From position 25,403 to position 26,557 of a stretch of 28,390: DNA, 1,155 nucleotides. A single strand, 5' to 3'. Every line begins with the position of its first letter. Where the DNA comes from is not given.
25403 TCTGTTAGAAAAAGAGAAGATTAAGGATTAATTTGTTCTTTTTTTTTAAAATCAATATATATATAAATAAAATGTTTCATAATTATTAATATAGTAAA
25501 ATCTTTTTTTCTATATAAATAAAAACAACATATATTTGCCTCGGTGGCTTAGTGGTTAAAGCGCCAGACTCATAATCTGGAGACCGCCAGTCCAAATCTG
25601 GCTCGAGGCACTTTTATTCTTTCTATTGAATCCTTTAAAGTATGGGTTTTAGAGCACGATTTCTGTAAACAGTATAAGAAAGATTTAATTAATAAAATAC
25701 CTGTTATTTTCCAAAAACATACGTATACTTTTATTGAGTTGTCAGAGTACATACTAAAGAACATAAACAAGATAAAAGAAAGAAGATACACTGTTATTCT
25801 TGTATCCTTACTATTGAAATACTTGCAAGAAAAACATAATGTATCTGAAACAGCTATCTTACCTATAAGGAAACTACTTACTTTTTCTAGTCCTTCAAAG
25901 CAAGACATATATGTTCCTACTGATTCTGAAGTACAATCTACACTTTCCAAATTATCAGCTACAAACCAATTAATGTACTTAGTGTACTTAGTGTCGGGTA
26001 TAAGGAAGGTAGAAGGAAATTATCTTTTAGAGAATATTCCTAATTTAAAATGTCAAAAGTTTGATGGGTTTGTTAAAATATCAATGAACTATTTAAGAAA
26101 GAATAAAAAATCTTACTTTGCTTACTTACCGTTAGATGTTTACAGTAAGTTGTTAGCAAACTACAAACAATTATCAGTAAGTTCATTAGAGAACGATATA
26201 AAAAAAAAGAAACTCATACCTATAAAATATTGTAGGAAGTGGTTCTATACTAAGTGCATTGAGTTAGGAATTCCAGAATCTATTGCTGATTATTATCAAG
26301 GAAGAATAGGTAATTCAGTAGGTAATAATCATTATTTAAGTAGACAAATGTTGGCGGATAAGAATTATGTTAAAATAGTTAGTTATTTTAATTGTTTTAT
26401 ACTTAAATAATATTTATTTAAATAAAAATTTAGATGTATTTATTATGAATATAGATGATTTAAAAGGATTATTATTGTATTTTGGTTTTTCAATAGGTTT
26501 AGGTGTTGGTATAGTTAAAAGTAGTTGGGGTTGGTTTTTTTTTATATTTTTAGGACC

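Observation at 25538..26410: Start-less integrase frame running out of a tRNA gene: SSV-type partitioned integrase marking an integrated element in a DPANN-like archaeon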

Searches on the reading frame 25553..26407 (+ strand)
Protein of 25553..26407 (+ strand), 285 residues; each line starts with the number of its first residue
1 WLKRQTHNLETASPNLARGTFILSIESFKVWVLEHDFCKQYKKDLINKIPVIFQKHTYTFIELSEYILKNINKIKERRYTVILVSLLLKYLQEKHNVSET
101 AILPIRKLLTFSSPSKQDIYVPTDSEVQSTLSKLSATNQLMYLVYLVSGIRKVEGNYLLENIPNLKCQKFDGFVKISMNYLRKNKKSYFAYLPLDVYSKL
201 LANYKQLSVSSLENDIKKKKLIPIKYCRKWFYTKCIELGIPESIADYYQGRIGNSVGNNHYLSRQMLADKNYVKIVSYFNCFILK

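Call 7: search_protein_families(library=pfam, proteins=[window:25553-26407:+], max_evalue=1)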
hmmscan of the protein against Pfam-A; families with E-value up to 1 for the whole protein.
window:25553-26407:+ (285 aa): 1 family
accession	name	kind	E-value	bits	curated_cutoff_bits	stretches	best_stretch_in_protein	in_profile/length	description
PF16795.10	Phage_integr_3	-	8.9e-28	97.7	27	1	120-277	2-160/161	Archaeal phage integrase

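Call 11: find_homologous_proteins(query=window:25553-26407:+, max_evalue=0.001)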
Query window:25553-26407:+ (285 aa): 76 proteins with E <= 0.001 among 1084 candidates.
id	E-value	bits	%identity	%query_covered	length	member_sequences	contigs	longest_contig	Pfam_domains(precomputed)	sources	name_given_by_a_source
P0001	1.5e-123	430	99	69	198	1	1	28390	PF16795.11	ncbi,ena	-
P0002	4.0e-115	402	74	88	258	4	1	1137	PF16795.11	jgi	jgi:intergrase/recombinase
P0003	2.2e-107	377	69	89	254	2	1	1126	PF16795.11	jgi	-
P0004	1.8e-101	357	75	77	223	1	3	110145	PF16795.11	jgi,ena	-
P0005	2.7e-95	337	74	75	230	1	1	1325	PF16795.11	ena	-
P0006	1.8e-93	331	60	92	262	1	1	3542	PF16795.11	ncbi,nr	ncbi:MAG: integrase [Candidatus ainarchaeum sp.]|nr:integrase [Candidatus ainarchaeum sp.]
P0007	5.1e-92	326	61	91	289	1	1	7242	PF16795.11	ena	-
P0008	4.4e-91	323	61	92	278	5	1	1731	PF16795.11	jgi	jgi:intergrase/recombinase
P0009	1.1e-89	319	61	92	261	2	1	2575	PF16795.11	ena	-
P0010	1.1e-89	319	59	95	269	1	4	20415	PF16795.11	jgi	jgi:intergrase/recombinase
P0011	1.3e-88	315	59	90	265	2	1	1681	PF16795.11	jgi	-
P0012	5.5e-88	313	58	92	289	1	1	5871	PF16795.11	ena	-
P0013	5.5e-87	310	58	87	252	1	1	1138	PF16795.11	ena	-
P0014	5.1e-86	307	59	92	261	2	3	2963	PF16795.11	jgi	jgi:intergrase/recombinase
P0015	6.9e-86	306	57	92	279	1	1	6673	PF16795.11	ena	-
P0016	2.3e-85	305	68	73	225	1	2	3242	PF16795.11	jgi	jgi:intergrase/recombinase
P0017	5.2e-85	303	58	90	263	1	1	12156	PF16795.11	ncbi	-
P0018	1.0e-84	302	56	91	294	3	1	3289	PF16795.11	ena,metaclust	metaclust:\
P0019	2.0e-84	301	56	91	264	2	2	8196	PF16795.11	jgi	jgi:intergrase/recombinase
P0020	2.1e-84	301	56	89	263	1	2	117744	PF16795.11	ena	-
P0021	3.9e-84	301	60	88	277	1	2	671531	PF16795.11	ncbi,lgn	-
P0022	9.5e-84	299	63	80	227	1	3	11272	PF16795.11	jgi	-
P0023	4.8e-83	297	56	91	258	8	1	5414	PF16795.11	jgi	-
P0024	1.0e-82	296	54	92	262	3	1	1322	PF16795.11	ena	-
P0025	6.7e-82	293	58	88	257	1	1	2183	PF16795.11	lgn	-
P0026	1.6e-81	292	54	92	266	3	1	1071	PF16795.11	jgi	-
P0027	2.2e-81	291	55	88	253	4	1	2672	PF16795.11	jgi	-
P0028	2.7e-81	291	56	90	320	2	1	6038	PF16795.11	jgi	jgi:intergrase/recombinase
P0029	2.1e-80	288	55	91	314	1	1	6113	PF16795.11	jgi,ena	-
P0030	3.7e-79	284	52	96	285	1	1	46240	PF16795.11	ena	-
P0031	6.6e-79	283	64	77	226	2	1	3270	PF16795.11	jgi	jgi:intergrase/recombinase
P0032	1.6e-78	282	57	84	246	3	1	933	PF16795.11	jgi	-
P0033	3.6e-77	278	52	92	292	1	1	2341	PF16795.11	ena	-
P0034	6.8e-76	273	68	68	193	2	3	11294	PF16795.11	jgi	jgi:intergrase/recombinase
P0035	8.2e-76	273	52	90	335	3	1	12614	PF16795.11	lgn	-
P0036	8.9e-75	270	53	88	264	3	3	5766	PF16795.11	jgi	-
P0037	9.3e-75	270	55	84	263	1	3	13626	PF16795.11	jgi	-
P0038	1.3e-73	266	61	73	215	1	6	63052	PF16795.11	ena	-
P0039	2.1e-73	265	75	57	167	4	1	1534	PF16795.11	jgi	-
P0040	5.8e-73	264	63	69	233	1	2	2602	PF16795.11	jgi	-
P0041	1.7e-72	262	47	95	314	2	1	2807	PF16795.11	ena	-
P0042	6.3e-72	260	48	95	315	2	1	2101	PF16795.11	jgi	jgi:intergrase/recombinase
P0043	1.8e-71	259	65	69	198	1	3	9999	PF16795.11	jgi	jgi:intergrase/recombinase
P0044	2.2e-70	255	59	71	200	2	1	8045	PF16795.11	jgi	-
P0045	2.5e-70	255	62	69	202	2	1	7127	PF16795.11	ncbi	-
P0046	1.3e-69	253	54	81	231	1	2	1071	PF16795.11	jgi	-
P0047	7.5e-69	250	61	70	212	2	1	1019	PF16795.11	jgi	-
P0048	1.4e-67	246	44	93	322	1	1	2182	PF16795.11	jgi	-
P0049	2.0e-67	246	57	74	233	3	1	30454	PF16795.11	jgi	-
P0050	1.1e-65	240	55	74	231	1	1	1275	PF16795.11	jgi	jgi:intergrase/recombinase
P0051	1.1e-64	237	71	57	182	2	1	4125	PF16795.11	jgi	-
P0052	3.7e-64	235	46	90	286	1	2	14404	PF16795.11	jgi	jgi:intergrase/recombinase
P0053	5.5e-64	234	43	95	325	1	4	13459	PF16795.11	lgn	-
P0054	7.1e-63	231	49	91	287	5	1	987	PF16795.11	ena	-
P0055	4.6e-62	228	54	74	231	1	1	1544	PF16795.11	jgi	-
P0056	7.8e-62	227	49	91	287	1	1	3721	PF16795.11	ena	-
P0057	5.8e-61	225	67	57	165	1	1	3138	PF16795.11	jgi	-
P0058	3.6e-60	222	47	91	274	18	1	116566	PF16795.11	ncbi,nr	ncbi:MAG: integrase [Candidatus ainarchaeum sp.]|nr:integrase [Candidatus ainarchaeum sp.]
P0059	8.6e-60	221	59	64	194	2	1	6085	PF16795.11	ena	-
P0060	1.1e-57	214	41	97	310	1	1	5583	PF16795.11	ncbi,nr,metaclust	ncbi:MAG: hypothetical protein A2034_06835 [Elusimicrobia bacterium GWA2_38_7]|nr:MAG: hypothetical 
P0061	1.9e-56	210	45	91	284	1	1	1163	PF16795.11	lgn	-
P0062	1.1e-54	204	46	91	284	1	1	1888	PF16795.11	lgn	-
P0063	3.0e-54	202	45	91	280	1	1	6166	PF16795.11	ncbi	-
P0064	2.1e-53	200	47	83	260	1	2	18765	PF16795.11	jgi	jgi:intergrase/recombinase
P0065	4.2e-52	195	44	75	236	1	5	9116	PF16795.11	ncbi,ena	-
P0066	4.8e-52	195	50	78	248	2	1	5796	PF16795.11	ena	-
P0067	9.9e-50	188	50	72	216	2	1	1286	PF16795.11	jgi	jgi:intergrase/recombinase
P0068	1.4e-47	181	49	68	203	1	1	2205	PF16795.11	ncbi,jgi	jgi:intergrase/recombinase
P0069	4.3e-46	176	49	71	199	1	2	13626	PF16795.11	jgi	-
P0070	3.9e-42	163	49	61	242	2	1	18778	PF16795.11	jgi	jgi:intergrase/recombinase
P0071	4.9e-42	162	38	90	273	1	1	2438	PF16795.11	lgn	-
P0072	2.0e-40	157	46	69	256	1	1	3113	PF16795.11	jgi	jgi:intergrase/recombinase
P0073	2.4e-36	144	46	60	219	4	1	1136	PF16795.11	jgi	-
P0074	3.3e-35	140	47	59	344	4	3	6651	PF16795.11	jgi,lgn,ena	-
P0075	1.0e-34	138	47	59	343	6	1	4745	PF16795.11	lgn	-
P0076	4.1e-34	136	47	59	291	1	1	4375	PF16795.11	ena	-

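Call 14: find_encoding_contigs(protein=P0035, flank=10000, max_places=3)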
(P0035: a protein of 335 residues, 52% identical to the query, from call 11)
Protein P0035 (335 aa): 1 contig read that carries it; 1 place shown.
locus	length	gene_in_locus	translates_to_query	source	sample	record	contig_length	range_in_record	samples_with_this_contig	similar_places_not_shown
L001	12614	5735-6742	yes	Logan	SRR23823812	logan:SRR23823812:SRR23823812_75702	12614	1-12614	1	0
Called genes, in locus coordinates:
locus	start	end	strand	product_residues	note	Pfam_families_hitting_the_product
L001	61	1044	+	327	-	-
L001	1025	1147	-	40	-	-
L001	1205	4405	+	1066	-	-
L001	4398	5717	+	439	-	-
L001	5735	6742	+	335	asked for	PF16795:Phage_integr_3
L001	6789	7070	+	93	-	-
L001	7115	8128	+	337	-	-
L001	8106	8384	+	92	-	-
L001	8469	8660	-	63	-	-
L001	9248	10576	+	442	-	PF13175:AAA_15, PF13304:AAA_21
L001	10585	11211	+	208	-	PF13707:RloB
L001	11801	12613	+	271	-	?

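Call 15: find_encoding_contigs(protein=P0004, flank=10000, max_places=3)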
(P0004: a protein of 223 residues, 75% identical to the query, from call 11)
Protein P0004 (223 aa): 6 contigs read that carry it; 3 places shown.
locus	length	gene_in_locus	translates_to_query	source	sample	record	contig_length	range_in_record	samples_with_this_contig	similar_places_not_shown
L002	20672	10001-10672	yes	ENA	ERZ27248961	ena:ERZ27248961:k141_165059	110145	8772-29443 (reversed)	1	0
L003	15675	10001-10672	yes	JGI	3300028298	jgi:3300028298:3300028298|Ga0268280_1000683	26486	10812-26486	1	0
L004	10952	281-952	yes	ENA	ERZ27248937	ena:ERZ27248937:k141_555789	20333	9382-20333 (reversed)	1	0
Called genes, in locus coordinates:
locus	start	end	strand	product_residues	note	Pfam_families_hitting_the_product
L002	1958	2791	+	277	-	-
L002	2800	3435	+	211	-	PF00730:HhH-GPD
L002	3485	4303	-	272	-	PF10988:DUF2807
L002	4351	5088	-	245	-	PF00882:Zn_dep_PLPC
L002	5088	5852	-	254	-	-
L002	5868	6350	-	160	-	-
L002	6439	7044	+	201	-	-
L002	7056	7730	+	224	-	PF11848:DUF3368 (weak)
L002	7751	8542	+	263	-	-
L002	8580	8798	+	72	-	-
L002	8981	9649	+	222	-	PF06026:Rib_5-P_isom_A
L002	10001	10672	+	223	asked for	PF16795:Phage_integr_3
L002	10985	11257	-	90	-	PF14947:HTH_45 (weak)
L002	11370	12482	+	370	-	-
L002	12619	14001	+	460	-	PF08774:VRR_NUC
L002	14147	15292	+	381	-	PF04326:SLFN_AlbA_2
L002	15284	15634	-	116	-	PF05635:23S_rRNA_IVP, PF22296:bAvd (weak)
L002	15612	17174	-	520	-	PF19263:DUF5906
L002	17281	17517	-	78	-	-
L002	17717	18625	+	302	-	-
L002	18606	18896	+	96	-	-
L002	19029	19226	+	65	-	-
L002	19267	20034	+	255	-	PF17746:SfsA_N, PF03749:SfsA (faint)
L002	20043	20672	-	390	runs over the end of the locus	-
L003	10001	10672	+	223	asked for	PF16795:Phage_integr_3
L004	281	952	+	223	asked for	PF16795:Phage_integr_3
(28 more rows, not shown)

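Call 22: search_solved_structures(query=window:25553-26407:+, max_evalue=1, show_alignments=2)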
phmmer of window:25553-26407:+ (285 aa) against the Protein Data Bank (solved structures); distinct sequences matched with E-value up to 1: 3.
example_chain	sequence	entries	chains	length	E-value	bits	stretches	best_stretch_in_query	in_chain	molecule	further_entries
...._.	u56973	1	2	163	9.7e-09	38.4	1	118-278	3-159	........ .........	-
4dks_A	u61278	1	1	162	1.2e-08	38.1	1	118-278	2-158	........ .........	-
3uxu_A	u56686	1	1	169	1.5e-08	37.8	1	117-278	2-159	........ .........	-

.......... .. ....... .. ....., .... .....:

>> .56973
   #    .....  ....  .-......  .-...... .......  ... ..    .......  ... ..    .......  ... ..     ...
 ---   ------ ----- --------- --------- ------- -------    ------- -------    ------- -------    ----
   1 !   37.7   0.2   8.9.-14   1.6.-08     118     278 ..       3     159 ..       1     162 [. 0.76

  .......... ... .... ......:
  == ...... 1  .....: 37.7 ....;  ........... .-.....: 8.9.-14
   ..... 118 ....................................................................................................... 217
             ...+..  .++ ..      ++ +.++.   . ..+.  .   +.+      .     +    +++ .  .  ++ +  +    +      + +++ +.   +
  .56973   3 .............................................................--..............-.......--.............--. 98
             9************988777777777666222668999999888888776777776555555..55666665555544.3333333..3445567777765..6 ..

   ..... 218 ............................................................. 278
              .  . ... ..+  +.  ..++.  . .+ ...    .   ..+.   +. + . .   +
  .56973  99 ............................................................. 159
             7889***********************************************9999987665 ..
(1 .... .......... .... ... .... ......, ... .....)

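Call 23: find_related_loci(query=A1, collection=genome_contigs, flank=10000)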
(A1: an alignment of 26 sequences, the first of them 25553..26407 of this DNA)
Query A1 (285 aa) in genome_contigs; peptide patterns used: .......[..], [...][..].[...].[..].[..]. (x = any residue, [..] = any of these).
181 stretches matched a pattern; 10 encode a relative of the query (tblastn E <= 1e-3); 10 distinct loci.
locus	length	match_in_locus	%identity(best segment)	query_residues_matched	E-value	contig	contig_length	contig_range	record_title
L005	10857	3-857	72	4-283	5e-137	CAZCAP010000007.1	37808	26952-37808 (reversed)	MAG TPA_asm: uncultured archaeon isolate SRP178699_co1_70 genome assembly, contig: NODE_1040_length_37808_cov_34.517495,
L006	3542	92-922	58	6-283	1e-101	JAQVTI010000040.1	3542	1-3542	MAG: Candidatus ainarchaeum sp. isolate STF1_294 NODE_120152_length_3542_cov_3.601171_Sandtown_F1, whole genome shotgun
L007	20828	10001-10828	58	12-283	2e-93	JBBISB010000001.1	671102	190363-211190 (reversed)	MAG: Candidatus Iainarchaeum archaeon isolate FAS170219_bin_363 NODE_1_length_671102_cov_21.388244, whole genome shotgun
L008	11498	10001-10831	54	6-284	6e-91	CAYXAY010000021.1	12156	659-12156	MAG TPA_asm: uncultured archaeon isolate SRP257756_co1_240 genome assembly, contig: NODE_4696_length_12156_cov_8.861995,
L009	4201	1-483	76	122-282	2e-79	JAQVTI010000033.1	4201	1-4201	MAG: Candidatus ainarchaeum sp. isolate STF1_294 NODE_90549_length_4201_cov_18.974963_Sandtown_F1, whole genome shotgun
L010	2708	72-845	49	23-282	5e-63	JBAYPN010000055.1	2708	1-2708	MAG: archaeon isolate SO_2016_LW2_139 scaffold96902_LW138R_2016, whole genome shotgun sequence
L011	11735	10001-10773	56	23-282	2e-51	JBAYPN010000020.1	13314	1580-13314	MAG: archaeon isolate SO_2016_LW2_139 scaffold09449_LW138R_2016, whole genome shotgun sequence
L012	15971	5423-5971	42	12-195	1e-39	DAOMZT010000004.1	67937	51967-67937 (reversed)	MAG TPA_asm: archaeon isolate AMR_MDS_3992 NODE_252_length_67937_cov_10.372337, whole genome shotgun sequence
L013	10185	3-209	86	215-283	4e-37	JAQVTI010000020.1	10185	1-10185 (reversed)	MAG: Candidatus ainarchaeum sp. isolate STF1_294 NODE_21078_length_10185_cov_7.643368_Sandtown_F1, whole genome shotgun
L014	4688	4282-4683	46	118-257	6e-30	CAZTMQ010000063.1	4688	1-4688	MAG TPA_asm: uncultured Methanosarcinales archaeon isolate binchicken_co27_466 genome assembly, contig: NODE_32133_lengt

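Call 28: find_related_loci(query=A1, collection=viral_contigs, flank=10000)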
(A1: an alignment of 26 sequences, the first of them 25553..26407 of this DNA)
Query A1 (285 aa) in viral_contigs; peptide patterns used: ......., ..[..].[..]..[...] (x = any residue, [..] = any of these).
39 stretches matched a pattern, but none encodes a relative of the query by tblastn (E <= 1e-3).

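Call 40: find_encoding_contigs(protein=P0028, flank=10000, max_places=3)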
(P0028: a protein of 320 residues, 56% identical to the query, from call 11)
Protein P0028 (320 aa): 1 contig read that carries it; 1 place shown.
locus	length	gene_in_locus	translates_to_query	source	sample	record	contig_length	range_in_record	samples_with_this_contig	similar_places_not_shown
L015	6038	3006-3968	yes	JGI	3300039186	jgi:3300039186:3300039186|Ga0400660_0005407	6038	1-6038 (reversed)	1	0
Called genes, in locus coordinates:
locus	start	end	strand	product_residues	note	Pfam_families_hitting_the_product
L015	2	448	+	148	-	?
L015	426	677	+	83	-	-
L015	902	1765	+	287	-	-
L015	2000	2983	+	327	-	PF13481:AAA_25, PF03796:DnaB_C (faint)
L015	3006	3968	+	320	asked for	PF16795:Phage_integr_3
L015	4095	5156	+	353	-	-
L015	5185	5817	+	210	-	-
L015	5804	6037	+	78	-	?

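Call 47: find_encoding_contigs(protein=P0001, flank=3000, max_places=5)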
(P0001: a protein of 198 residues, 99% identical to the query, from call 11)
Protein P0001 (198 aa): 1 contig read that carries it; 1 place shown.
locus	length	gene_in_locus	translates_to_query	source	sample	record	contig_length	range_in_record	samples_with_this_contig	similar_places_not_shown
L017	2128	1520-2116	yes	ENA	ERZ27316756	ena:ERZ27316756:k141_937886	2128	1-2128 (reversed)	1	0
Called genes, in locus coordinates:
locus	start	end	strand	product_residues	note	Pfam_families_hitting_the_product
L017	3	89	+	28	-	?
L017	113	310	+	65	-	-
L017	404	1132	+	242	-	PF06026:Rib_5-P_isom_A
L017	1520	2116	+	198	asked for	PF16795:Phage_integr_3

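Call 48: list_cluster_members(proteins=[P0082, P0001])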
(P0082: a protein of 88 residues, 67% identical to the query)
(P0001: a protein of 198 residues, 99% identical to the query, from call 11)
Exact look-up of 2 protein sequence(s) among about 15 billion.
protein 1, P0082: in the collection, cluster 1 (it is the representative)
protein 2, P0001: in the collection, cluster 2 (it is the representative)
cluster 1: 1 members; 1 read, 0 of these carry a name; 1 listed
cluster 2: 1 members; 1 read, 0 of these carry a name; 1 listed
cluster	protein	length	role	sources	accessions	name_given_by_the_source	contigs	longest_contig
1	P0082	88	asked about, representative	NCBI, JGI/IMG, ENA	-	-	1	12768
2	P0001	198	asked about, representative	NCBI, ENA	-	-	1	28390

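Call 53: search_protein_families(library=pfam, proteins=[P0074, P0035, L002:11370-12479:+, L002:17717-18622:+], max_evalue=0.01)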
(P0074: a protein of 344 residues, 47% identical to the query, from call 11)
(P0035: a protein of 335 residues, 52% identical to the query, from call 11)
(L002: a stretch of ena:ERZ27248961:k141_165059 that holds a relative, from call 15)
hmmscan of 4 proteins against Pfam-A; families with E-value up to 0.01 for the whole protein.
P0074 (344 aa): 2 families
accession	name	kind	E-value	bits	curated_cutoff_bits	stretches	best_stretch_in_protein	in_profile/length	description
PF16795.10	Phage_integr_3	-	1.2e-27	97.2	27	1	166-314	2-157/161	Archaeal phage integrase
PF07362.18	CcdA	-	0.00051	20.8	22.4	1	12-43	1-32/71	Post-segregation antitoxin CcdA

P0035 (335 aa): 1 family
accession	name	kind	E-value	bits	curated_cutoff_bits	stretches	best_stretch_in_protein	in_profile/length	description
PF16795.10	Phage_integr_3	-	1.9e-27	96.6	27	1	171-328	2-160/161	Archaeal phage integrase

L002:11370-12479:+ (370 aa): 1 family
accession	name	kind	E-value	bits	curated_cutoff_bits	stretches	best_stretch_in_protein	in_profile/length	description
PF08963.15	DUF1878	-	0.0065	17.4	23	0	90-177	8-93/110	Protein of unknown function (DUF1878)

L002:17717-18622:+ (302 aa): 0 families

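Call 55: search_protein_families(library=phrogs, proteins=[L002:15612-17171:-, L002:17717-18622:+, L002:11370-12479:+], max_evalue=0.001)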
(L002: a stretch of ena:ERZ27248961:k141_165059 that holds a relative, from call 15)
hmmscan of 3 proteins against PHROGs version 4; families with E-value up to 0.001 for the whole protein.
L002:15612-17171:- (519 aa): 9 families
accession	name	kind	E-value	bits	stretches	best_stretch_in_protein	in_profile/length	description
phrog_864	-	DNA, RNA and nucleotide metabolism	2.3e-47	163.1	1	158-507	291-646/1064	DNA primase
phrog_1829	-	DNA, RNA and nucleotide metabolism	2.2e-36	126.3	1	154-494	427-762/772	DNA primase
phrog_1156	-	DNA, RNA and nucleotide metabolism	6.8e-33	115.2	1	146-503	473-841/855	DNA primase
phrog_6088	-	DNA, RNA and nucleotide metabolism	3.2e-30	106.2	1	155-490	430-766/772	DNA primase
phrog_7601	-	unknown function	2.4e-25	90.5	1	215-497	4-281/289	-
phrog_2478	-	DNA, RNA and nucleotide metabolism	7e-17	61.8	1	160-491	511-844/854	DNA polymerase/primase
phrog_16213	-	DNA, RNA and nucleotide metabolism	1.1e-15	58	1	228-362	394-527/732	DNA primase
phrog_1883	-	DNA, RNA and nucleotide metabolism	1.9e-12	47.3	1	233-492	493-752/756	DNA helicase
phrog_16950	-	DNA, RNA and nucleotide metabolism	9.5e-10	38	1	222-368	550-700/843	DNA primase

L002:17717-18622:+ (302 aa): 0 families

L002:11370-12479:+ (370 aa): 0 families
